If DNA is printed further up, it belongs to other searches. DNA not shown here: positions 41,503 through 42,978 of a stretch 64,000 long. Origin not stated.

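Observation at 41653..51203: Complete succinate-to-propionate energy-conserving module with a split mutase, plus an unknown 12-TM protein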

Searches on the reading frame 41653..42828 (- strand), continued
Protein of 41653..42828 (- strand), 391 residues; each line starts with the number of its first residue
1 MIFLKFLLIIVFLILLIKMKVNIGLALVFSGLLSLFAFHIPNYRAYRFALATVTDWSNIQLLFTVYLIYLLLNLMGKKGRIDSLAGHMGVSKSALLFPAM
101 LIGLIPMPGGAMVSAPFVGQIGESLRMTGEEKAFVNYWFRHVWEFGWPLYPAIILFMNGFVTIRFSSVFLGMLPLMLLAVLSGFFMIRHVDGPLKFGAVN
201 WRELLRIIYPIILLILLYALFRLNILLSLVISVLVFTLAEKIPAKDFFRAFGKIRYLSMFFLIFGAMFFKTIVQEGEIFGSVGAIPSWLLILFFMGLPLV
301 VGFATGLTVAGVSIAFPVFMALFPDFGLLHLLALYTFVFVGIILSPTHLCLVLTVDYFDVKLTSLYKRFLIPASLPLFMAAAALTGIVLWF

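Call 41: fold_search(model_id=the predicted structure, library=pdb)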
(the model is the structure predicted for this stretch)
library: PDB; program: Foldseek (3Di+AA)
matches with E <= 10: 337; with E <= 0.001: 18
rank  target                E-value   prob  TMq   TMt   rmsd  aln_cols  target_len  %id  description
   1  8thi_A                1.3e-06  1.00  0.66  0.45   6.3       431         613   15  Cryo-EM structure of the Tripartite ATP-independent Periplasmic (TRAP) transporter SiaQM from Haemophilus influenzae ( (released 2023-11-22)
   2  7qha_B                1.5e-06  1.00  0.65  0.61   6.2       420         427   15  Cryo-EM structure of the Tripartite ATP-independent Periplasmic (TRAP) transporter SiaQM from Photobacterium profundum (released 2022-12-21)
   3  9pym_A                6.6e-06  1.00  0.69  0.48   5.2       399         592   12  Cryo-EM structure of the isethionate TRAP transporter IseQM from Oleidesulfovibrio alaskensis with bound isethionate (released 2025-11-12)
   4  7qe5_A                8.1e-06  1.00  0.64  0.44   6.2       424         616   16  Structure of the membrane domains of the sialic acid TRAP transporter HiSiaQM from Haemophilus influenzae (released 2022-07-27)
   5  10tp_A                1.4e-05  1.00  0.57  0.53   7.2       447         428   13  ArsB from L. ferriphilum in inward-facing state (parallel dimer) (released 2026-03-11)
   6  8y5u_A                1.6e-05  1.00  0.53  0.44   7.9       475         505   13  human NaS1 intermediate state 1 (released 2025-01-22)
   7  8y4w_A                1.9e-05  1.00  0.66  0.46   6.1       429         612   14  Sialic acid bound form of Tripartite ATP-independent Periplasmic (TRAP) transporter from Fusobacterium nucleatum. (released 2024-12-11)
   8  8r35_B                1.9e-05  1.00  0.63  0.53   6.2       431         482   14  CryoEM structure of the asymmetric Pho90 dimer from yeast without substrates. (released 2024-04-24)
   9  8zkw_B                9.8e-05  1.00  0.61  0.47   8.4       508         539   10  Cryo-EM structure of the Drosophila INDY (apo-asymmetric, pH 6) (released 2025-01-29)
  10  8y5w_A                1.0e-04  1.00  0.58  0.47   8.2       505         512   13  human NaS1 intermediate state 2 (released 2025-01-22)
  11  8uvc_A                1.1e-04  1.00  0.59  0.48   7.4       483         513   12  Structure of NaDC3-aKG complex (released 2024-12-25)
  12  8y5z_A                1.1e-04  1.00  0.59  0.48   8.6       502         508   14  human NaS1 inward state (released 2025-01-22)
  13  8zl4_A                1.5e-04  1.00  0.60  0.46   8.8       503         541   11  Cryo-EM structure of the Drosophila INDY (citrate-bound inward-occluded, pH 6) (released 2025-01-29)
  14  9a59_A                3.4e-04  1.00  0.50  0.44   9.2       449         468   12  Integrative model of MLEN-METQ by crosslinking MS and deep learning (released 2024-09-18)
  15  4r0c_A                4.3e-04  1.00  0.56  0.48   6.9       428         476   15  Crystal structure of the Alcanivorax borkumensis YdaH transporter reveals an unusual topology (released 2015-04-29)
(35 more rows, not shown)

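Call 44: search_solved_structures(query=A1, max_evalue=10, show_alignments=2)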
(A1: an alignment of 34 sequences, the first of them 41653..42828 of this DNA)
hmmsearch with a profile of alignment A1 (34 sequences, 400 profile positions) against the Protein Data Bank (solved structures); distinct sequences matched with E-value up to 10: 0.

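Call 46: find_related_loci(query=A3, collection=metagenome_contigs, flank=10000)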
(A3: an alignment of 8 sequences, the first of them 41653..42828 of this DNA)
Query A3 (391 aa) in metagenome_contigs; peptide patterns used: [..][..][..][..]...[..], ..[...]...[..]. (x = any residue, [..] = any of these).
325 stretches matched a pattern; 89 encode a relative of the query (tblastn E <= 1e-3); the best 80 are kept; 80 distinct loci.
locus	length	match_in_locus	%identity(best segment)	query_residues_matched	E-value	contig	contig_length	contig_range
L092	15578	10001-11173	98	1-391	0e+0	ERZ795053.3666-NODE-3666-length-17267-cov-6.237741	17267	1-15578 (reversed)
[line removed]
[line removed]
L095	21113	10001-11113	79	1-371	9e-174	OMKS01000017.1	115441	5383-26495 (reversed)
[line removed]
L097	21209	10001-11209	32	4-371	3e-45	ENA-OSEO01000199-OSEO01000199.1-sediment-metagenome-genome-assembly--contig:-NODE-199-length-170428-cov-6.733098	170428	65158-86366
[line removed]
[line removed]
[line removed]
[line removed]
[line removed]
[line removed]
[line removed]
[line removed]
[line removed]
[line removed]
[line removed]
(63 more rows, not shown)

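Call 49: search_protein_families(library=pfam, proteins=[L156:168-899:+, L156:892-1314:+, L156:1520-2722:+, L156:2704-3195:+, L156:3245-4660:+, L156:4715-5683:+, L156:5680-6213:-, L137:61-1101:+, L137:2372-2833:+, L007:8054-8578:-], max_evalue=0.0001)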
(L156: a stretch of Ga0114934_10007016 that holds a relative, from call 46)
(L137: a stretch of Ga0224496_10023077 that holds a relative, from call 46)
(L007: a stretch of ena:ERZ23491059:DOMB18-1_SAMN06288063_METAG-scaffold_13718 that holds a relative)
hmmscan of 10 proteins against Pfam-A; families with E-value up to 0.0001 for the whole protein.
L156:168-899:+ (243 aa): 3 families
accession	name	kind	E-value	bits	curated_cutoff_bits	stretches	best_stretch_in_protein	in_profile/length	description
PF13672.11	PP2C_2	-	2.8e-20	73.2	24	1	14-212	8-183/209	Protein phosphatase 2C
PF00481.26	PP2C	-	8e-14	52.3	20.3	1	20-136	27-141/255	Protein phosphatase 2C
PF07228.17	SpoIIE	-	4.8e-10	40.1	25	1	27-240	4-191/192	Stage II sporulation protein E (SpoIIE)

L156:892-1314:+ (140 aa): 1 family
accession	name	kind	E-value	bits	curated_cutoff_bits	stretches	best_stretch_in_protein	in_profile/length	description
PF00334.24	NDK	-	1.1e-56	190.9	27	1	3-136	1-134/135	Nucleoside diphosphate kinase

L156:1520-2722:+ (400 aa): 1 family
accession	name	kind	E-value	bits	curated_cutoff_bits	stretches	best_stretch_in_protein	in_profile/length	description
PF04165.18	DUF401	-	1.2e-50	173.4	24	1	14-386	14-378/393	Protein of unknown function (DUF401)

L156:2704-3195:+ (163 aa): 0 families

L156:3245-4660:+ (471 aa): 1 family
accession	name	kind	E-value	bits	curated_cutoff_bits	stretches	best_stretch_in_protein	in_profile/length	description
PF02127.20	Peptidase_M18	-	6.8e-81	272.7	24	1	39-468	1-431/432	Aminopeptidase I zinc metalloprotease (M18)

L156:4715-5683:+ (322 aa): 2 families
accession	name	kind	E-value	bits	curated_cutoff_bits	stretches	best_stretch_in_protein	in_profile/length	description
PF01070.24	FMN_dh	-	2.5e-42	145.6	24.9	1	202-321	205-324/350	FMN-dependent dehydrogenase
PF00478.31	IMPDH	-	6e-06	25.9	25.6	1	255-302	192-239/345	IMP dehydrogenase / GMP reductase domain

L156:5680-6213:- (177 aa): 0 families

L137:61-1101:+ (346 aa): 2 families
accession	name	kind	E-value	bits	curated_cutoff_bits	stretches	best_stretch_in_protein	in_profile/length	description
PF03255.19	ACCA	-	2.1e-138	461.2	23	1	4-319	1-310/310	Acetyl co-enzyme A carboxylase carboxyltransferase-like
PF01039.27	Carboxyl_trans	-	3.7e-17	62.6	22.3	1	66-237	251-420/493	Carboxyl transferase domain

L137:2372-2833:+ (153 aa): 0 families

L007:8054-8578:- (174 aa): 0 families

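Call 76: search_protein_families(library=pfam, alignment_id=A1, max_evalue=0.1)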
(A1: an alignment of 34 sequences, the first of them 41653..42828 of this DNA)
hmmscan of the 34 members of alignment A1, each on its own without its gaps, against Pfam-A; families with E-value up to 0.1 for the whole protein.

A. member 1, window:41653-42828:- (391 aa): 2 families
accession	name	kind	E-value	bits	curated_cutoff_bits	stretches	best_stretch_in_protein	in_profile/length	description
PF04165.18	DUF401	-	9.9e-56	190.2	24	1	8-384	10-390/393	Protein of unknown function (DUF401)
PF13726.12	Na_H_antiport_2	-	0.042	14.5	29.8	1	212-251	7-46/87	Na+-H+ antiporter family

B. families by the number of members that match (of 34 scanned): 6 families
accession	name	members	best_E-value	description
PF04165.18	DUF401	34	5.4e-74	Protein of unknown function (DUF401)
PF03600.22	CitMHS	4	2.2e-08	Citrate transporter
PF02447.22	GntP_permease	1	0.0019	GntP family permease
PF05846.17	Chordopox_A15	1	0.023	Chordopoxvirus A15 protein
PF11998.13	DUF3493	1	0.028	Low psii accumulation1 / Rep27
PF13726.12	Na_H_antiport_2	1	0.042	Na+-H+ antiporter family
